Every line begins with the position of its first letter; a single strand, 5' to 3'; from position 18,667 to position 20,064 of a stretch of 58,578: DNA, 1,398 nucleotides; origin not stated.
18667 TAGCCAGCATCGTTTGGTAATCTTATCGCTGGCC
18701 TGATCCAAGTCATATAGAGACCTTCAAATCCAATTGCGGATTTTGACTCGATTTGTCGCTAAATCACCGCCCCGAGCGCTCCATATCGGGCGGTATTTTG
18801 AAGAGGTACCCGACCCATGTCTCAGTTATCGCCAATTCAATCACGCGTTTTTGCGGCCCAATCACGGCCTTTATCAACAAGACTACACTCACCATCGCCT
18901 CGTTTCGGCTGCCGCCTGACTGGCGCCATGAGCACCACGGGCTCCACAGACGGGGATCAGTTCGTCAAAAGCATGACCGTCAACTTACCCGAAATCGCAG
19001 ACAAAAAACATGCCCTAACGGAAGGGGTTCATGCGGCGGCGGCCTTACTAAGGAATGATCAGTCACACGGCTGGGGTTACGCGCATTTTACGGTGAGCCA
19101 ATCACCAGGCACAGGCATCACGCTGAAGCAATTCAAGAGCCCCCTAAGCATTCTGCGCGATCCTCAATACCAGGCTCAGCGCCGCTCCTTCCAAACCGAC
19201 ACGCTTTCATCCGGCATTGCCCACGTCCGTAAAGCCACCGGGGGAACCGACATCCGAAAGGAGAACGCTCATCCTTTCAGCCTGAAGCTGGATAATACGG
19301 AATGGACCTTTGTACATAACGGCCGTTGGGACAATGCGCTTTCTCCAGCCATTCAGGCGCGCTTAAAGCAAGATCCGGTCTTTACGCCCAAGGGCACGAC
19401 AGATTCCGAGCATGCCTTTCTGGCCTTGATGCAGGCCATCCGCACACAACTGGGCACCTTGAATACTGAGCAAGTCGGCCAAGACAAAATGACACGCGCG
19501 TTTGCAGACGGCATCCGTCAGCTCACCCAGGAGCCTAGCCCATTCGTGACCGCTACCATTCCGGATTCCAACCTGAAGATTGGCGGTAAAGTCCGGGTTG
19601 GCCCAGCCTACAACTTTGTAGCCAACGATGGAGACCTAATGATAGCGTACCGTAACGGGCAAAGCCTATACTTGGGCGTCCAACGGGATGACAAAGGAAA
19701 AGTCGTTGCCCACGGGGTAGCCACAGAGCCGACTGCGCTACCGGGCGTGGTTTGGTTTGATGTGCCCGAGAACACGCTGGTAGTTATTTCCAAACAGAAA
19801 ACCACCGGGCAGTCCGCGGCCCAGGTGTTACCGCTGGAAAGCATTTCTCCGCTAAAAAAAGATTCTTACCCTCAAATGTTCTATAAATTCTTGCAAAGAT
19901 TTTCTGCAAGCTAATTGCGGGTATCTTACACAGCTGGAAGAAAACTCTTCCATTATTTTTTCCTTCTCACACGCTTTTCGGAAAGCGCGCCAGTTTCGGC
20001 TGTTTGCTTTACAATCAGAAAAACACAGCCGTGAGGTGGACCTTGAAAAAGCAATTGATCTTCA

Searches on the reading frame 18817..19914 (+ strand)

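Call 39: search_protein_families(library=pfam, proteins=[window:18817-19914:+], max_evalue=1)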
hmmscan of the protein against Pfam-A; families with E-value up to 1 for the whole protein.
window:18817-19914:+ (365 aa): 3 families
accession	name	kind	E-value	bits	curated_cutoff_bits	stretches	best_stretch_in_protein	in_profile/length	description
PF13230.11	GATase_4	-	4.7e-19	68.8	23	1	79-225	29-158/272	Glutamine amidotransferases class-II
PF13522.11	GATase_6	-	1.3e-07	32.2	27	1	128-210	10-78/130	Glutamine amidotransferase domain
PF16036.10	Chalcone_3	-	0.059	13.9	27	1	195-283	47-132/165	Chalcone isomerase-like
